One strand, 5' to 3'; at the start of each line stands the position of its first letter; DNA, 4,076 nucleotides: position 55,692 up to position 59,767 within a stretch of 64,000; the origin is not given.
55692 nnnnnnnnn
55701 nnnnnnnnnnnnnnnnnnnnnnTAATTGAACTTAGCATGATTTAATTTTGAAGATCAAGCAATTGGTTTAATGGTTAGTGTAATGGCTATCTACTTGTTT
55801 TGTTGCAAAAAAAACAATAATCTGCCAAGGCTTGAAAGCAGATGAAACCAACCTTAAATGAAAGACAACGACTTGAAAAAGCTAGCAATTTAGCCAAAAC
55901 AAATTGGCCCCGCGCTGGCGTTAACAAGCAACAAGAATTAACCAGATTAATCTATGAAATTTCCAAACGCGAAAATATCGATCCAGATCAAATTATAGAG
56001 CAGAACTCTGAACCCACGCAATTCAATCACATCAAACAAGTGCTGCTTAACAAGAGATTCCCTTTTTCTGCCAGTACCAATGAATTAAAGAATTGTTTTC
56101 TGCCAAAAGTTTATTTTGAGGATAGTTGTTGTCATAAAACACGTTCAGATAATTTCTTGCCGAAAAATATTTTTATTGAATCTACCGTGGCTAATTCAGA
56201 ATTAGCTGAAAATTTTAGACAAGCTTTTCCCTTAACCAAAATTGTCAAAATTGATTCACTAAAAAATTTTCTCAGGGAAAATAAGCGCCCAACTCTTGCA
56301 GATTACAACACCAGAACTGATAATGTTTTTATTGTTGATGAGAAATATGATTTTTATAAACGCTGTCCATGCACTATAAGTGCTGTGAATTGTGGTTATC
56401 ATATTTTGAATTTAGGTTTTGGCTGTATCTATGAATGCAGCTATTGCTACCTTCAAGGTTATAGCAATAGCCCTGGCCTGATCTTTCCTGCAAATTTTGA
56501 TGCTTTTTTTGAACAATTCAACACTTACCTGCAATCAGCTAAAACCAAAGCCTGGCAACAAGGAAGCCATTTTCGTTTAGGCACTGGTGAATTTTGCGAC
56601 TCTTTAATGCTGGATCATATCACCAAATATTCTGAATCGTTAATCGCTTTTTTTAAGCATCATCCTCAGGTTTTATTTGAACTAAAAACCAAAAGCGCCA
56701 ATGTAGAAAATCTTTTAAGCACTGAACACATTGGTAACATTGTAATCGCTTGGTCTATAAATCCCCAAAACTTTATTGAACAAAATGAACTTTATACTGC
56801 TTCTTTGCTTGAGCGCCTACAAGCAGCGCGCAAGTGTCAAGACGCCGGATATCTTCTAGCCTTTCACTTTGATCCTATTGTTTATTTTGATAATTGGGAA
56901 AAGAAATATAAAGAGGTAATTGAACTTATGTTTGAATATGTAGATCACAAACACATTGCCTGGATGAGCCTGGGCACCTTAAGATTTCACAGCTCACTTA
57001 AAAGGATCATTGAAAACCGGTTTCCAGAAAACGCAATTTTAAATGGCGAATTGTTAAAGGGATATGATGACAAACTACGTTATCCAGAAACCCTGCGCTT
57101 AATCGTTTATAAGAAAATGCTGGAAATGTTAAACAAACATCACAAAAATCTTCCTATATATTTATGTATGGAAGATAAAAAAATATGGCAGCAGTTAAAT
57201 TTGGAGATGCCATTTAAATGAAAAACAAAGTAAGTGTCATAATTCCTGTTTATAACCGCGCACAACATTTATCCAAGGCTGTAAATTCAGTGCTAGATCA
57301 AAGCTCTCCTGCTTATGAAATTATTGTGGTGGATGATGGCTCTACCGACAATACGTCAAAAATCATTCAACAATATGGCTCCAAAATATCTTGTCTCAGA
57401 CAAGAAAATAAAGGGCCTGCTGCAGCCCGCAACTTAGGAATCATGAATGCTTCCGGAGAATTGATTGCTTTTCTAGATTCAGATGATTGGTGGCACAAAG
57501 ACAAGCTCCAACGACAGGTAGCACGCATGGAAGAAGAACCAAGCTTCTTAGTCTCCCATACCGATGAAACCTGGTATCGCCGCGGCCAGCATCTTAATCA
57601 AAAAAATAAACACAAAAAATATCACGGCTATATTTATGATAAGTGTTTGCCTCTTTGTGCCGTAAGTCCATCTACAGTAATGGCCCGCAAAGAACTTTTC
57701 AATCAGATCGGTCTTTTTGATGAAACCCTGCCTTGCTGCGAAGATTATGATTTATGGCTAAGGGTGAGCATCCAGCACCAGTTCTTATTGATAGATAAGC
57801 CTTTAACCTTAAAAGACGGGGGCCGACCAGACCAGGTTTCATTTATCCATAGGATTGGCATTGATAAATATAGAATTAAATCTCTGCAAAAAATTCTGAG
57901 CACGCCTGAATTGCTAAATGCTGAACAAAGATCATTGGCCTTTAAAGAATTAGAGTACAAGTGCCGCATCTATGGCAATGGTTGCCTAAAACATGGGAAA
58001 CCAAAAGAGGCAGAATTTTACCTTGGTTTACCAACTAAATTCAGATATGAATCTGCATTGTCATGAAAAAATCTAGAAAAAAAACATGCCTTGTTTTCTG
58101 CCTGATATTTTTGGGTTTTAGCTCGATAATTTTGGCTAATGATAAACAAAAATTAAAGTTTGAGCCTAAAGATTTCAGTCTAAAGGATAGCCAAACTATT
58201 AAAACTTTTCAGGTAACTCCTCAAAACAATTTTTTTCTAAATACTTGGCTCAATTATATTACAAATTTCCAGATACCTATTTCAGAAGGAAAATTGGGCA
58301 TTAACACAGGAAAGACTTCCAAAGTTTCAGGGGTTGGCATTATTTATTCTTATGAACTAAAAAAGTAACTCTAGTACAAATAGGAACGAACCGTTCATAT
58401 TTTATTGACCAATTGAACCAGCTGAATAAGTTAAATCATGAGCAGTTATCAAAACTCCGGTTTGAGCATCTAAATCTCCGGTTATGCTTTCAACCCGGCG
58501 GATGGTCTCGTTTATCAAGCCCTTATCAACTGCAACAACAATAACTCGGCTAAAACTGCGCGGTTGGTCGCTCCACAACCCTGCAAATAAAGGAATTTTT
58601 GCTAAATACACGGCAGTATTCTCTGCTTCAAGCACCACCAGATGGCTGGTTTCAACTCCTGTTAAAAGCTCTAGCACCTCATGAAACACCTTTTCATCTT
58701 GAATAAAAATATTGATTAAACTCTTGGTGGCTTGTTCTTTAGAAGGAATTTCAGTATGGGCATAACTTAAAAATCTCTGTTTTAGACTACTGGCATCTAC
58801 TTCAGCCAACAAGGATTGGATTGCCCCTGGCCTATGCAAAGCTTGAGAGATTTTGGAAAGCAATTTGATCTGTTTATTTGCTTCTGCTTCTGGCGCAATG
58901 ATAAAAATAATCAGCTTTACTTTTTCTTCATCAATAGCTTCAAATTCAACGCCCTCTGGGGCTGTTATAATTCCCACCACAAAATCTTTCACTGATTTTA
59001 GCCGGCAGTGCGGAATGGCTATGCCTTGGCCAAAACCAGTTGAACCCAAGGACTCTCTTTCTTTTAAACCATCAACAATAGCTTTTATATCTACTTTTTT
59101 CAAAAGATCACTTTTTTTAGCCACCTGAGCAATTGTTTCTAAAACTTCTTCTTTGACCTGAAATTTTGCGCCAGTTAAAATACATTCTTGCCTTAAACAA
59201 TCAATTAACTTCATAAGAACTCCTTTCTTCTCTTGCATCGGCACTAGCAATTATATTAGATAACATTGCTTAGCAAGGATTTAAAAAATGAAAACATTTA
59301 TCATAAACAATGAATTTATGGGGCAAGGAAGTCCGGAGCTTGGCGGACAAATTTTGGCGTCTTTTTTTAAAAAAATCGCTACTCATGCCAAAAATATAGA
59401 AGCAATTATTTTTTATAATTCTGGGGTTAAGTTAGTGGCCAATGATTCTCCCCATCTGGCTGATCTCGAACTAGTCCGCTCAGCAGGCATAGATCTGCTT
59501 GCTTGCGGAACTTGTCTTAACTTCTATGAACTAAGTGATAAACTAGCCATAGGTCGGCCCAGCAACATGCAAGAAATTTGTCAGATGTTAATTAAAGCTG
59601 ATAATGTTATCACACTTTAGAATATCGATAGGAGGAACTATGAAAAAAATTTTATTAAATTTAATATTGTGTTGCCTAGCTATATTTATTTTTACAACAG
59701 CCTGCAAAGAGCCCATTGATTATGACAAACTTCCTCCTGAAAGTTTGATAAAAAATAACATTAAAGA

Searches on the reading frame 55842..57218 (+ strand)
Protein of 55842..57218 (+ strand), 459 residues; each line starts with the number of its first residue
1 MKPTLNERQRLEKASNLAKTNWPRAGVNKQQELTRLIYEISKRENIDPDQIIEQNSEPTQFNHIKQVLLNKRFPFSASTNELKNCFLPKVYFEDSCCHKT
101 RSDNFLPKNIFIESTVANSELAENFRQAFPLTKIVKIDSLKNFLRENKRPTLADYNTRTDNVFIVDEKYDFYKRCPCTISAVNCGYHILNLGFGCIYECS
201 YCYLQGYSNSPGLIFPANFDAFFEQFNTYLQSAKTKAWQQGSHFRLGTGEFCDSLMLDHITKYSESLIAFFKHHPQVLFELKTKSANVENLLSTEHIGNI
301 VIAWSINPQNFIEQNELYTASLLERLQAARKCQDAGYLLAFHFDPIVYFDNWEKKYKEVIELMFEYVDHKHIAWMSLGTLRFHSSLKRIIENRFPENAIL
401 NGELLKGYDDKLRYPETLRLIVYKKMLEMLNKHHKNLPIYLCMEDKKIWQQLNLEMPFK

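Call 50: search_protein_families(library=pfam, proteins=[window:55842-57218:+], max_evalue=0.0001)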
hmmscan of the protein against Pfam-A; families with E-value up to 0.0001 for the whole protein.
window:55842-57218:+ (459 aa): 1 family
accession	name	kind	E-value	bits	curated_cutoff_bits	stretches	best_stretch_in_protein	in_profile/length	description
PF20903.3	SPL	-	6.3e-31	107.9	27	1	188-398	80-287/338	Spore photoproduct lyase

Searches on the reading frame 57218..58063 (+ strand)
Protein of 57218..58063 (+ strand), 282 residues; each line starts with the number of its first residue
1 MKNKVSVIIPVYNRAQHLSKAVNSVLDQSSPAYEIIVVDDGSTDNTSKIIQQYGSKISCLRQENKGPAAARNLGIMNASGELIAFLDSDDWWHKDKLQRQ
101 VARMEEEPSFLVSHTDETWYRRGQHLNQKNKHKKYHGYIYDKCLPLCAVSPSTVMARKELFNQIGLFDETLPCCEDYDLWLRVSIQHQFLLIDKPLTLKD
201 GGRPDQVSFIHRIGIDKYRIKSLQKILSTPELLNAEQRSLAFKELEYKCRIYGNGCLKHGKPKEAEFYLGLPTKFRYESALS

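Call 50: search_protein_families(library=pfam, proteins=[window:57218-58063:+], max_evalue=0.0001)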
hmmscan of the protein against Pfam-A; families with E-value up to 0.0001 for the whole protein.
window:57218-58063:+ (282 aa): 3 families
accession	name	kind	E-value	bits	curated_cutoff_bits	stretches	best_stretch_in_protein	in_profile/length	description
PF00535.33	Glycos_transf_2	-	2.5e-39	135.4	23.3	1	6-164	1-167/168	Glycosyl transferase family 2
PF10111.15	Glyco_tranf_2_2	-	6e-21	75.6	27.3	1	6-190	1-206/276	Glycosyltransferase like family 2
PF13641.12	Glyco_tranf_2_3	-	1.5e-17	64.8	27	1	5-185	3-196/230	Glycosyltransferase like family 2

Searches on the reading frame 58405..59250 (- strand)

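Call 66: search_protein_families(library=pfam, proteins=[window:58405-59250:-], max_evalue=0.00001)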
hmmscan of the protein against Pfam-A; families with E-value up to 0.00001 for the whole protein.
window:58405-59250:- (282 aa): 1 family
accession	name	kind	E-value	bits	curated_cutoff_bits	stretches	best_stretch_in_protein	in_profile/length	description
PF00359.27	PTS_EIIA_2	-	6.9e-30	104.4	27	1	19-153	3-134/144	Phosphoenolpyruvate-dependent sugar phosphotransferase system, EIIA 2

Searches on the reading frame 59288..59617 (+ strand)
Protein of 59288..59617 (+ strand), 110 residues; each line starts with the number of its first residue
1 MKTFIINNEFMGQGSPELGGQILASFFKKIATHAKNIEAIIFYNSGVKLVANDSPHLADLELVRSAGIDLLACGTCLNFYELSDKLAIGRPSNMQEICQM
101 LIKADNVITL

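Call 35: search_protein_families(library=pfam, proteins=[window:59288-59617:+], max_evalue=0.01)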
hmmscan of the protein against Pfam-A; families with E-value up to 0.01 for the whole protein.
window:59288-59617:+ (110 aa): 1 family
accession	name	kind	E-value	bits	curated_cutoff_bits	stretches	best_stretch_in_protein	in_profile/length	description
PF02635.20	DsrE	-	7.4e-08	33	22.7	1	23-109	19-115/116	DsrE/DsrF-like family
